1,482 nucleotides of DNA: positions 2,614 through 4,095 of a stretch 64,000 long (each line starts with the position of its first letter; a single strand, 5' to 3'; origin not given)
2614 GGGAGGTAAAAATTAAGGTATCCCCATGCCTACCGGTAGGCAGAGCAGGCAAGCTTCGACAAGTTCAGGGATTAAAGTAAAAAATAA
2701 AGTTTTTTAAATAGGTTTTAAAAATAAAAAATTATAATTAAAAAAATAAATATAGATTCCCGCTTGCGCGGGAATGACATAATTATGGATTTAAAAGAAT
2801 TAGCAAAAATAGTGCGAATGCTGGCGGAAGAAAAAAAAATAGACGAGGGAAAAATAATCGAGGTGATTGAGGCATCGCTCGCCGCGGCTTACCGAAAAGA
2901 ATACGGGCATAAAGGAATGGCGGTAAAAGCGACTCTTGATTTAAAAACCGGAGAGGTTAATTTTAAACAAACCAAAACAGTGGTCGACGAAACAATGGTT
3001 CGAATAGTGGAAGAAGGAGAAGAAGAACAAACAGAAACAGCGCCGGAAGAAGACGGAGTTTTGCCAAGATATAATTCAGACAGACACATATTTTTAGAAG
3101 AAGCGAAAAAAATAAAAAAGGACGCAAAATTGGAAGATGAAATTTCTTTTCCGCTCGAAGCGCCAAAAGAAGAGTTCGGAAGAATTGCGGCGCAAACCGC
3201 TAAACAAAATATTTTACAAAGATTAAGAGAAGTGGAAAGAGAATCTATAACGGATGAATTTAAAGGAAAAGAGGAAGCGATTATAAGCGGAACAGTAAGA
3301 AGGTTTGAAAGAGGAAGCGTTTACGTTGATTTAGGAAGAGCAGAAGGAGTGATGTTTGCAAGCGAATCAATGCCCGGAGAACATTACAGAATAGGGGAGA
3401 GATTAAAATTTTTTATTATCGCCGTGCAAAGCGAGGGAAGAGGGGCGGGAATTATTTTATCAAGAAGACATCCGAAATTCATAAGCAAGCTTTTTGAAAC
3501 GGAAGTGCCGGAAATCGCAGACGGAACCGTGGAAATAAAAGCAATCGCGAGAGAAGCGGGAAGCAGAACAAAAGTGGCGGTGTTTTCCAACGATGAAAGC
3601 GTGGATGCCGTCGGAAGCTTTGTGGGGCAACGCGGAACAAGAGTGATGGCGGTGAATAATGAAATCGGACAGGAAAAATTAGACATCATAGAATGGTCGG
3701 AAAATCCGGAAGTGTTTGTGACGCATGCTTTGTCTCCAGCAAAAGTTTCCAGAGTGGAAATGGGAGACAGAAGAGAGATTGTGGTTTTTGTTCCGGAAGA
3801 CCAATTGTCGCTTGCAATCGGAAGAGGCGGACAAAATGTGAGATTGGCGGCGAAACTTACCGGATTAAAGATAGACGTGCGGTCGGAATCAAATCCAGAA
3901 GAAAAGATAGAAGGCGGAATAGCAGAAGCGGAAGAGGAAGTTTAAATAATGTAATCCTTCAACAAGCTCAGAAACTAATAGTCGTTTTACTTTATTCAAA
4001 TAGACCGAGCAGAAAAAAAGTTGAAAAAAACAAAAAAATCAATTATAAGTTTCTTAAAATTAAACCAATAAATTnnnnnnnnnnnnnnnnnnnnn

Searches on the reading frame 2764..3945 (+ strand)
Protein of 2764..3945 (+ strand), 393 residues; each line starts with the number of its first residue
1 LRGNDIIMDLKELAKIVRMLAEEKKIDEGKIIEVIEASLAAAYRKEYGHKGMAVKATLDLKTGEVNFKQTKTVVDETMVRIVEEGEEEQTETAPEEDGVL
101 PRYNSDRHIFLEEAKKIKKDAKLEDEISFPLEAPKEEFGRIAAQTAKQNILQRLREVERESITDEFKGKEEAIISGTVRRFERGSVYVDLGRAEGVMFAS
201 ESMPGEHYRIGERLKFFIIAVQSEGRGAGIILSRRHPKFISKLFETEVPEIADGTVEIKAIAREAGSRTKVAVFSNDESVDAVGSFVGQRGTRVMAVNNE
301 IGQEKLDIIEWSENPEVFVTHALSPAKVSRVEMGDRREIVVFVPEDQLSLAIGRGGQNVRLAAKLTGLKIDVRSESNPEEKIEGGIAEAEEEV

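Call 7: search_protein_families(library=pfam, proteins=[window:2764-3945:+])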
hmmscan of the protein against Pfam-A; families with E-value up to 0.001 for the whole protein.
window:2764-3945:+ (393 aa): 4 families
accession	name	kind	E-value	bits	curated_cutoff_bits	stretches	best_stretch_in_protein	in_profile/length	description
PF08529.16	NusA_N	-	7.2e-30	104.1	23.8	1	12-160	1-119/119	NusA N-terminal domain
PF13184.12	KH_5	-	1.5e-26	92.7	27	1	265-332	1-68/69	NusA-like KH domain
PF00575.29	S1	-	3.5e-05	24.5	22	1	169-233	3-72/74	S1 RNA binding domain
PF00013.35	KH_1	-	0.00015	21.9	21.5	1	339-382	2-48/66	KH domain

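Call 28: find_related_loci(query=window:2764-3945:+, collection=metagenome_contigs, flank=10000)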
Query window:2764-3945:+ (393 aa) in metagenome_contigs; peptide patterns used: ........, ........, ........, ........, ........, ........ (x = any residue, [..] = any of these).
599 stretches matched a pattern (row limit reached: there are more); 96 encode a relative of the query (tblastn E <= 1e-3); the best 80 are kept; 80 distinct loci.
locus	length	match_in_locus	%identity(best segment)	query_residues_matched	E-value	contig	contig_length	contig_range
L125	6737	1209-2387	68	6-393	3e-173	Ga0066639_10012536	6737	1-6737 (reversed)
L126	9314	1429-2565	65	4-378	4e-158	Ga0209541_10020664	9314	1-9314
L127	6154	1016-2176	63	6-392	9e-159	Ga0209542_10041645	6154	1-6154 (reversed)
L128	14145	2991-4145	66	7-380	1e-157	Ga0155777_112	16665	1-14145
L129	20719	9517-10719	62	7-392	5e-155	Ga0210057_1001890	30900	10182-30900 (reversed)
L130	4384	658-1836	61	7-387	7e-158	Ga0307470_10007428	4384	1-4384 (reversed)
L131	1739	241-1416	61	7-387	1e-166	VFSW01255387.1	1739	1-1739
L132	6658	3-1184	61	10-387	2e-151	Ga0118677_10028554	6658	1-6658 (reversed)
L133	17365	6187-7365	63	8-390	2e-149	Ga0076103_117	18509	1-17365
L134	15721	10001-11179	62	4-388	7e-149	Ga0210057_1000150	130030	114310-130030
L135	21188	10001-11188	61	7-391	5e-148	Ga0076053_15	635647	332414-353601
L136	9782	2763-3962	59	7-387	1e-146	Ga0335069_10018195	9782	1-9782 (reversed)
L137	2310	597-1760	61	7-387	5e-155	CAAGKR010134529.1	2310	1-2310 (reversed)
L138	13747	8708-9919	59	7-393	1e-144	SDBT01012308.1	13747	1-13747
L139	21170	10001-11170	60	7-387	8e-150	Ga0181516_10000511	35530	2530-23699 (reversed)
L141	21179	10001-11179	61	7-387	2e-156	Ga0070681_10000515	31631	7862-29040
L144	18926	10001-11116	55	7-376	5e-120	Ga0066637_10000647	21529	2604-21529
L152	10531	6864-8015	53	6-380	2e-117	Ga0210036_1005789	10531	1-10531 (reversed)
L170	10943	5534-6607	53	8-373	7e-112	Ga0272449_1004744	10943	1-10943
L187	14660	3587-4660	53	8-373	2e-104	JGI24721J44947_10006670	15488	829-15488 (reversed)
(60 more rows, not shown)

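Call 39: search_protein_families(library=pfam, proteins=[L136:1188-1595:+, L141:8778-9143:-, L141:7209-8729:-, L139:8666-9004:-, L139:8063-8521:+, L144:8290-9318:+, L144:11872-12114:-, L125:2481-3017:+, L170:4710-5234:+, L170:6781-7332:+], max_evalue=0.01)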
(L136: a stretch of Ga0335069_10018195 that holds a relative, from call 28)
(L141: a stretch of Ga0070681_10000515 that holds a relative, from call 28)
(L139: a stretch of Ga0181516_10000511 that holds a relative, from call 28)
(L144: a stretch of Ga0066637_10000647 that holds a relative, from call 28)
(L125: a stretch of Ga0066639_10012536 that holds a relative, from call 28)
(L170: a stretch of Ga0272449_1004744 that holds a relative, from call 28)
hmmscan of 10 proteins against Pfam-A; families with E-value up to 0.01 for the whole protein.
L136:1188-1595:+ (135 aa): 0 families

L141:8778-9143:- (121 aa): 1 family
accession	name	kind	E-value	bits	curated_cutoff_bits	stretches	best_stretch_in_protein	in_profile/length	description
PF01258.23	zf-dskA_traR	-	3e-06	27.6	24.9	1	85-115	1-31/36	Prokaryotic dksA/traR C4-type zinc finger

L141:7209-8729:- (506 aa): 11 families
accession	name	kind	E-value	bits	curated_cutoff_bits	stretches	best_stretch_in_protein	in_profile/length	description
PF01078.27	Mg_chelatase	-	3e-88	295.1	20.3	1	196-400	1-206/207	Magnesium chelatase, subunit ChlI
PF13541.12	ChlI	-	1.8e-38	131.6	27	1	23-148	1-121/121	Subunit ChlI of Mg-chelatase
PF13335.12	Mg_chelatase_C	-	2e-22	80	26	1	411-502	4-94/94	Magnesium chelatase, subunit ChlI C-terminal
PF00493.29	MCM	-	2.9e-10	40.1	23.3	1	213-359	53-179/224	MCM P-loop domain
PF07728.20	AAA_5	-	1.1e-08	35.6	22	1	219-354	1-125/139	AAA domain (dynein-related subfamily)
PF00158.32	Sigma54_activat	-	1.6e-06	28.3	20.2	0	290-351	83-142/168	Sigma-54 interaction domain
PF00004.35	AAA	-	0.0001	23.2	21.2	1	220-316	1-73/131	ATPase family associated with various cellular activities (AAA)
PF05362.19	Lon_C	-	0.0011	19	21.1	1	20-170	42-199/205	Lon protease (S16) C-terminal proteolytic domain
PF13191.12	AAA_16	-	0.0024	18.9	32.6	0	209-237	15-44/167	AAA ATPase domain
PF13401.12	AAA_22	-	0.0029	18.4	27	0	216-242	4-30/130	AAA domain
PF20030.5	bpMoxR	-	0.0074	15.8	27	0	207-236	21-50/205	MoxR domain in the MoxR-vWA-beta-propeller ternary systems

L139:8666-9004:- (112 aa): 0 families

L139:8063-8521:+ (152 aa): 2 families
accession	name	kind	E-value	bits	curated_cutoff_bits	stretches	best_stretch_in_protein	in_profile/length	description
PF01476.26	LysM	-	1e-07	32.2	20.9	1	106-149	1-43/43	LysM domain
PF23577.1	LysM_RLK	-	1.1e-05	25.7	27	1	106-139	3-36/44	LysM domain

L144:8290-9318:+ (342 aa): 2 families
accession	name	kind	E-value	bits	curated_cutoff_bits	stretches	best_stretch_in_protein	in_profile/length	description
PF05343.19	Peptidase_M42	-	5.7e-66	223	23.2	1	49-279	7-241/292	M42 glutamyl aminopeptidase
PF02127.20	Peptidase_M18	-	0.0047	16.2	24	0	164-210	226-275/432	Aminopeptidase I zinc metalloprotease (M18)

L144:11872-12114:- (80 aa): 0 families

L125:2481-3017:+ (178 aa): 1 family
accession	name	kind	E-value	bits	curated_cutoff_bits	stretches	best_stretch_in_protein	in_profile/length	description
PF00719.24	Pyrophosphatase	-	3.1e-57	193.1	23.5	1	20-175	1-153/153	Inorganic pyrophosphatase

L170:4710-5234:+ (174 aa): 1 family
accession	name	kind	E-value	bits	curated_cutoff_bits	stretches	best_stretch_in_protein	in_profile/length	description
PF18895.5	T4SS_pilin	-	5.4e-06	26.8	26.6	1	54-112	15-71/71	Type IV secretion system pilin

L170:6781-7332:+ (183 aa): 2 families
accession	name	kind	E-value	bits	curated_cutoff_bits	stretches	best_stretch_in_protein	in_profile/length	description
PF00719.24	Pyrophosphatase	-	1.8e-55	187.4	23.5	1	26-176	2-149/153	Inorganic pyrophosphatase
PF18823.6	InPase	-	0.0028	17.9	26.8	1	23-82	19-69/135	Inorganic Pyrophosphatase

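Call 42: search_protein_families(library=pfam, proteins=[L170:1219-1782:-, L170:217-1077:-, L170:2083-2934:-, L170:2994-4529:-, L152:616-1689:-, L187:166-3288:+, L152:1890-2264:-, L152:2907-3380:-, L152:3698-4675:+], max_evalue=0.1)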
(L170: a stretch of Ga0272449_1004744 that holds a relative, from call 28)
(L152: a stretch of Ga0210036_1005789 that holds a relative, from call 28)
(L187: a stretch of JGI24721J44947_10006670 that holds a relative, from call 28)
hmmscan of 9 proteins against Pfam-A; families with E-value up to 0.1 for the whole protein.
L170:1219-1782:- (187 aa): 4 families
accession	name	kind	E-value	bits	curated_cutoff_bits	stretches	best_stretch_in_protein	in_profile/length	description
PF09285.17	Elong-fact-P_C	-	1.3e-25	89.2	25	1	130-185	1-56/56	Elongation factor P, C-terminal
PF08207.18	EFP_N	-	1e-18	67.5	23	1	3-60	1-58/58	Elongation factor P (EF-P) KOW-like domain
PF22768.1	SPP1_Dit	-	0.027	15.1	25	0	135-181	4-52/97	Siphovirus-type tail component, C-terminal domain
PF01132.26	EFP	-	0.047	14.1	27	0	94-121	26-53/54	Elongation factor P (EF-P) OB domain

L170:217-1077:- (286 aa): 27 families (the best 25 are shown)
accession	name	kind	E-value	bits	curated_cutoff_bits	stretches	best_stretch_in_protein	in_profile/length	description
PF00398.26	RrnaAD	-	3.4e-59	200.5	24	1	27-285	5-262/263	Ribosomal RNA adenine dimethylase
PF01135.25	PCMT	-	9.4e-10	39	20.3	1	37-108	58-132/210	Protein-L-isoaspartate(D-aspartate) O-methyltransferase (PCMT)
PF13847.12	Methyltransf_31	-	1.7e-09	37.9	27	1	51-126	2-78/145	Methyltransferase domain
PF13649.12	Methyltransf_25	-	5.8e-09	37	27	1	56-144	1-88/97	Methyltransferase domain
PF02390.23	Methyltransf_4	-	1.5e-07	31.5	24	1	53-112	2-64/173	Putative methyltransferase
PF03602.21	Cons_hypoth95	-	4.4e-07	30.2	24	1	52-178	41-167/182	Conserved hypothetical protein 95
PF05958.17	tRNA_U5-meth_tr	-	2.2e-06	27.3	23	1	29-106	179-255/357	tRNA (Uracil-5-)-methyltransferase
PF08241.18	Methyltransf_11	-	5.5e-06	27.4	21.2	1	57-110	1-52/95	Methyltransferase domain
PF13489.12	Methyltransf_23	-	8.2e-06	26.1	27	1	39-98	8-61/164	Methyltransferase domain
PF05175.20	MTS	-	1.9e-05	24.8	23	1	48-110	27-91/170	Methyltransferase small domain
PF01209.24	Ubie_methyltran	-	2.1e-05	24.4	20.1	1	36-114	31-112/233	ubiE/COQ5 methyltransferase family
PF08242.18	Methyltransf_12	-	0.0003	21.9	30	1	57-113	1-59/98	Methyltransferase domain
PF05219.18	DREV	-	0.00039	20.1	26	1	46-93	83-135/265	DREV methyltransferase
PF06325.19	PrmA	-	0.00053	20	22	1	48-147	158-248/296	Ribosomal protein L11 methyltransferase (PrmA)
PF01728.25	FtsJ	-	0.0007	20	24.1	1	41-113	9-79/181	FtsJ-like methyltransferase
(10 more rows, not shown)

L170:2083-2934:- (283 aa): 5 families
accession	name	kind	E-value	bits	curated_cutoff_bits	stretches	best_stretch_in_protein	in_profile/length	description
PF13385.13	Laminin_G_3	-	7.4e-11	42.8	27.6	1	165-283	10-122/151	Concanavalin A-like lectin/glucanases superfamily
PF07963.17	N_methyl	-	1.9e-07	30.8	21.2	1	54-78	3-27/27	Prokaryotic N-terminal methylation motif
PF07953.20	Toxin_R_bind_N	-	0.00017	21.8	23.8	1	145-282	27-169/191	Clostridium neurotoxin, N-terminal receptor binding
PF10993.13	DUF2818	-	0.032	15.3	25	1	41-90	19-69/93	Protein of unknown function (DUF2818)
PF08503.15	DapH_N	-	0.074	13.7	27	0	245-273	12-41/86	Tetrahydrodipicolinate succinyltransferase N-terminal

L170:2994-4529:- (511 aa): 4 families
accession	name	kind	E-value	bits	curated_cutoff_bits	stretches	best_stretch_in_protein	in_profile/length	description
PF01743.26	PolyA_pol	-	2.6e-36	125.2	23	1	37-176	1-126/126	Poly A polymerase head domain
PF12627.12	PolyA_pol_RNAbd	-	7.2e-22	77.4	22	1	207-265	3-61/64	Probable RNA and SrmB- binding site of polymerase A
PF01966.28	HD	-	1.1e-14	55.1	22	1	281-396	2-112/116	HD domain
PF13735.12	tRNA_NucTran2_2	-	5.9e-12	46.2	27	1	334-473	23-147/149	tRNA nucleotidyltransferase domain 2 putative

L152:616-1689:- (357 aa): 0 families

L187:166-3288:+ (1040 aa): 3 families
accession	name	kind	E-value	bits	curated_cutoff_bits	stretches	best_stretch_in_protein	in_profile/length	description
PF03512.19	Glyco_hydro_52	-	6.4e-18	65.4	25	1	491-635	214-351/413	Glycosyl hydrolase family 52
PF18895.5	T4SS_pilin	-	3.5e-05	24.2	26.6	1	61-112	20-71/71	Type IV secretion system pilin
PF16335.10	GtaA_6_Hairpin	-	8.5e-05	22.4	24.9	1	564-709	7-133/343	Glutaminase A six helical-hairpin domain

L152:1890-2264:- (124 aa): 0 families

L152:2907-3380:- (157 aa): 1 family
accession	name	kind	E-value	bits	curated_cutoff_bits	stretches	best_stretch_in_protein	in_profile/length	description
PF20968.2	MASE8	-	0.023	15.3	26.2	1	46-110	83-145/154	MASE8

L152:3698-4675:+ (325 aa): 4 families
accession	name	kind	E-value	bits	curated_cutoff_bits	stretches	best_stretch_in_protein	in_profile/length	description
PF18780.6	HNH_repeat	-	5.6e-11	43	26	1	155-203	1-53/54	Homing endonuclease associated repeat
PF24445.1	DUF7564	-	0.013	16.3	32.2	0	125-150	6-31/76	Family of unknown function (DUF7564)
PF06054.18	CoiA_nuc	-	0.014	16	20.3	1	235-274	12-51/158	Competence protein CoiA, nuclease-like domain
PF12150.14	MFP2b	-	0.099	12.9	24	0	87-150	99-163/164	Cytosolic motility protein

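Call 59: find_homologous_proteins(query=window:2764-3945:+, max_evalue=1e-60)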
Query window:2764-3945:+ (393 aa): 7979 proteins with E <= 1e-60 among 8000 candidates; the best 120 are listed.
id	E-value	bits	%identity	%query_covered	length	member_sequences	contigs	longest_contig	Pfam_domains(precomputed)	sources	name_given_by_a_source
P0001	1.8e-238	809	100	98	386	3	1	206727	PF13184.13,PF26594.2,PF08529.17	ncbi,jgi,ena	ncbi:MAG: transcription termination factor NusA [Candidatus Paceibacterota bacterium]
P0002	7.3e-222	754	94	98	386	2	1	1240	PF13184.13,PF26594.2,PF08529.17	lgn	-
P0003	6.9e-208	708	87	98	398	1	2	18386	PF13184.13,PF26594.2,PF08529.17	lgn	-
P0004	3.4e-175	601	70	97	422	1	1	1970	PF13184.13,PF26594.2,PF08529.17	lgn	-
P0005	1.3e-173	595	71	97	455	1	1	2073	PF13184.13,PF26594.2,PF08529.17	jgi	-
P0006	2.7e-170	585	72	97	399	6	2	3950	PF13184.13,PF26594.2,PF08529.17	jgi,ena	-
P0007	7.1e-169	580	69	98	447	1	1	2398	PF13184.13,PF26594.2,PF00575.30,PF08529.17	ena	-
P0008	1.6e-165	569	69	97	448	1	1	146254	PF13184.13,PF26594.2,PF00575.30,PF08529.17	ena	-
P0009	1.1e-163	563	68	98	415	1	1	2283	PF13184.13,PF26594.2,PF08529.17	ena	-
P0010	1.1e-163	563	68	98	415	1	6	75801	PF13184.13,PF26594.2,PF08529.17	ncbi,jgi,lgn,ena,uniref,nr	ncbi:MAG: transcription termination/antitermination protein NusA [Candidatus Liptonbacteria bacteriu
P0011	5.1e-163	561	68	98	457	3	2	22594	PF13184.13,PF26594.2,PF08529.17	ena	-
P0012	1.8e-161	555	62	98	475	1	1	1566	PF13184.13,PF26594.2,PF00575.30,PF08529.17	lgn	-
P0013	3.6e-160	551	67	98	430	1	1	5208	PF13184.13,PF26594.2,PF08529.17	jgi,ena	-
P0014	7.5e-160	550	68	98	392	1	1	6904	PF13184.13,PF26594.2,PF00575.30,PF08529.17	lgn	-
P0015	4.5e-158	544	68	98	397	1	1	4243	PF13184.13,PF26594.2,PF00575.30,PF08529.17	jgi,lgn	jgi:N utilization substance protein A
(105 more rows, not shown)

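Call 60: find_encoding_contigs(protein=P0003, flank=10000, max_places=4)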
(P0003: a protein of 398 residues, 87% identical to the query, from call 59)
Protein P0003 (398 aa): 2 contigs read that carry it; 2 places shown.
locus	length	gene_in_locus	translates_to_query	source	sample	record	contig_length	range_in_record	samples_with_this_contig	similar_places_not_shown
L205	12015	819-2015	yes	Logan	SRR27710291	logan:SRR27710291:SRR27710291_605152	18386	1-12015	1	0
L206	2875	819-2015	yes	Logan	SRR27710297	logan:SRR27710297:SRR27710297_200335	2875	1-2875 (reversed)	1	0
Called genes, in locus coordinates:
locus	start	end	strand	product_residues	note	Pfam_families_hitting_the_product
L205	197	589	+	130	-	PF08378:NERD (faint), PF02021:UPF0102, PF01939:NucS_C (faint)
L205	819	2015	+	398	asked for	PF08529:NusA_N, PF13184:KH_NusA_1st, PF26594:KH_NusA_2nd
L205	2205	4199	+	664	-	PF03030:H_PPase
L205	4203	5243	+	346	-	PF05697:Trigger_N, PF05698:Trigger_C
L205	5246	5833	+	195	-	PF00574:CLP_protease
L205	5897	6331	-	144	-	PF01424:R3H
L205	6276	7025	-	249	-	PF02096:60KD_IMP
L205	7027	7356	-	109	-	PF00825:Ribonuclease_P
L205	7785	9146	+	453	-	PF11638:DnaA_N, PF00004:AAA (faint), PF00308:Bac_DnaA, PF01695:IstB_IS21, PF08299:Bac_DnaA_C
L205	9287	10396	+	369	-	PF00712:DNA_pol3_beta, PF02767:DNA_pol3_beta_2, PF02768:DNA_pol3_beta_3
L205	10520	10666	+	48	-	-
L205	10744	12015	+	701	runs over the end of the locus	PF00912:Transgly, PF00905:Transpeptidase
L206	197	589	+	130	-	PF08378:NERD (faint), PF02021:UPF0102, PF01939:NucS_C (faint)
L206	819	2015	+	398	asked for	PF08529:NusA_N, PF13184:KH_NusA_1st, PF26594:KH_NusA_2nd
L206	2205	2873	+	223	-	?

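Call 61: find_encoding_contigs(protein=P0006, flank=10000, max_places=4)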
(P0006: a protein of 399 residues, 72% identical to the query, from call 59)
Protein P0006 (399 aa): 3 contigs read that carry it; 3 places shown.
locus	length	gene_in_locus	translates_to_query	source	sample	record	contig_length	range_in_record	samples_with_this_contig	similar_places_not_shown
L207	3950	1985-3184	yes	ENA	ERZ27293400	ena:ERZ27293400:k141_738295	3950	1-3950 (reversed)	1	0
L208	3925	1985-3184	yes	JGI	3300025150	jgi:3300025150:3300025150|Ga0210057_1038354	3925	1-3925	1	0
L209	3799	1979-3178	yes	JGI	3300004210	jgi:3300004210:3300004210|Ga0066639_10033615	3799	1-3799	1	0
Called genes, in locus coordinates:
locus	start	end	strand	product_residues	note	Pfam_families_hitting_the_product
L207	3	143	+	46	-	?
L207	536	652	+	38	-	-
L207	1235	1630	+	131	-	PF08378:NERD (weak), PF02021:UPF0102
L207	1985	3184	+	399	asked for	PF08529:NusA_N, PF13184:KH_NusA_1st, PF26594:KH_NusA_2nd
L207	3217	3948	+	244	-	?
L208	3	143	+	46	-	?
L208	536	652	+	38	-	-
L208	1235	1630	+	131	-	PF08378:NERD (weak), PF02021:UPF0102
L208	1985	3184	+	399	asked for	PF08529:NusA_N, PF13184:KH_NusA_1st, PF26594:KH_NusA_2nd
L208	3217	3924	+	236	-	?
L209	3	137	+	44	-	?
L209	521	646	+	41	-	-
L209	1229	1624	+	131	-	PF08378:NERD (weak), PF02021:UPF0102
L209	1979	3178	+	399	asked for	PF08529:NusA_N, PF13184:KH_NusA_1st, PF26594:KH_NusA_2nd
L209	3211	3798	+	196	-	?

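Call 72: find_encoding_contigs(protein=P0008, flank=10000, max_places=2)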
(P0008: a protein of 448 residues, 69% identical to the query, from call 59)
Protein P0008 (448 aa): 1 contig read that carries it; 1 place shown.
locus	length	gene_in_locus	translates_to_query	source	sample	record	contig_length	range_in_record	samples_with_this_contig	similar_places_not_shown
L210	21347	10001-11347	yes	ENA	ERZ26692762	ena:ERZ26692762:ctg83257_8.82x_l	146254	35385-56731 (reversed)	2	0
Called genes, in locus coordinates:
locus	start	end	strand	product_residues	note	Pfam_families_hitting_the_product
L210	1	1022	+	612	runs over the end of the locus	PF06480:FtsH_ext (weak), PF00004:AAA, PF07728:AAA_5 (faint), PF17862:AAA_lid_3, PF01434:Peptidase_M41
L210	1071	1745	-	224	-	-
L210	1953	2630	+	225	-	-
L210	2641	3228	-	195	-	PF01330:RuvA_N, PF00633:HHH (faint), PF14520:HHH_5, PF07499:RuvA_C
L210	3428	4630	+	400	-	PF08245:Mur_ligase_M, PF02875:Mur_ligase_C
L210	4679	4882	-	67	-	-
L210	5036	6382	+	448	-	PF00753:Lactamase_B, PF23023:Anti-Pycsar_Apyc1, PF12706:Lactamase_B_2, PF16661:Lactamase_B_6, PF10996:Beta-Casp, PF07521:RMMBL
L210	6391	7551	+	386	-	PF03222:Trp_Tyr_perm, PF01490:Aa_trans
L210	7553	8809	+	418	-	PF04932:Wzy_C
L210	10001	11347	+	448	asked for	PF00575:S1 (faint), PF08529:NusA_N, PF13184:KH_NusA_1st, PF26594:KH_NusA_2nd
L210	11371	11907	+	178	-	PF00719:Pyrophosphatase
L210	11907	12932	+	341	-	PF05697:Trigger_N, PF05698:Trigger_C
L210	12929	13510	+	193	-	PF00574:CLP_protease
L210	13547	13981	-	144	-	PF01424:R3H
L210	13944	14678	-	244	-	PF02096:60KD_IMP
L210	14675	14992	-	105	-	PF00825:Ribonuclease_P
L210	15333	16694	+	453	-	PF11638:DnaA_N, PF00308:Bac_DnaA, PF00004:AAA (faint), PF01695:IstB_IS21 (weak), PF08299:Bac_DnaA_C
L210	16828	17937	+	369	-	PF00712:DNA_pol3_beta, PF02767:DNA_pol3_beta_2, PF02768:DNA_pol3_beta_3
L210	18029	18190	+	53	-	-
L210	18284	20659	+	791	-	PF00912:Transgly, PF00905:Transpeptidase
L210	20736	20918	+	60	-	-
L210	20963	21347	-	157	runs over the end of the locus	PF02075:RuvC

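Call 73: find_encoding_contigs(protein=P0011, flank=10000, max_places=2)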
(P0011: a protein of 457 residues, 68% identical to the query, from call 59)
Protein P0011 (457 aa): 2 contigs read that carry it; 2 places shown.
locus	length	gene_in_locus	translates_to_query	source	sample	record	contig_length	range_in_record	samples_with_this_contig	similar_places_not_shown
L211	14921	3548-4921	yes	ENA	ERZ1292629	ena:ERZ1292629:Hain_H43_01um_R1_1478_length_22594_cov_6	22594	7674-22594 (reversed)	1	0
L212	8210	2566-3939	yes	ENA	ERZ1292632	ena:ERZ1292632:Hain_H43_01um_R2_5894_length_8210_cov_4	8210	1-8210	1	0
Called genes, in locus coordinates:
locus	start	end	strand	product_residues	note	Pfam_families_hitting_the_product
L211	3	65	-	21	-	?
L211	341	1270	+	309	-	-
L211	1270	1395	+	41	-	-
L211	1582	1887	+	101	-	PF01258:zf-dskA_traR (weak)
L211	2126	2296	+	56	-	-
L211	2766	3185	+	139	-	PF08378:NERD (weak), PF02021:UPF0102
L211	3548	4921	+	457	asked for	PF08529:NusA_N, PF13184:KH_NusA_1st, PF26594:KH_NusA_2nd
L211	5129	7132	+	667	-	PF03030:H_PPase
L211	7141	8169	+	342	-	PF05697:Trigger_N, PF05698:Trigger_C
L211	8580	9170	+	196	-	PF00574:CLP_protease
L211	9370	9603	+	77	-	-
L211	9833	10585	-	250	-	PF02096:60KD_IMP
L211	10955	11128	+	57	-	-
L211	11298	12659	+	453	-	PF11638:DnaA_N, PF00308:Bac_DnaA, PF01695:IstB_IS21 (weak), PF08299:Bac_DnaA_C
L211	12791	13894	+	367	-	PF00712:DNA_pol3_beta, PF02767:DNA_pol3_beta_2, PF02768:DNA_pol3_beta_3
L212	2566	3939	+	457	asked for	PF08529:NusA_N, PF13184:KH_NusA_1st, PF26594:KH_NusA_2nd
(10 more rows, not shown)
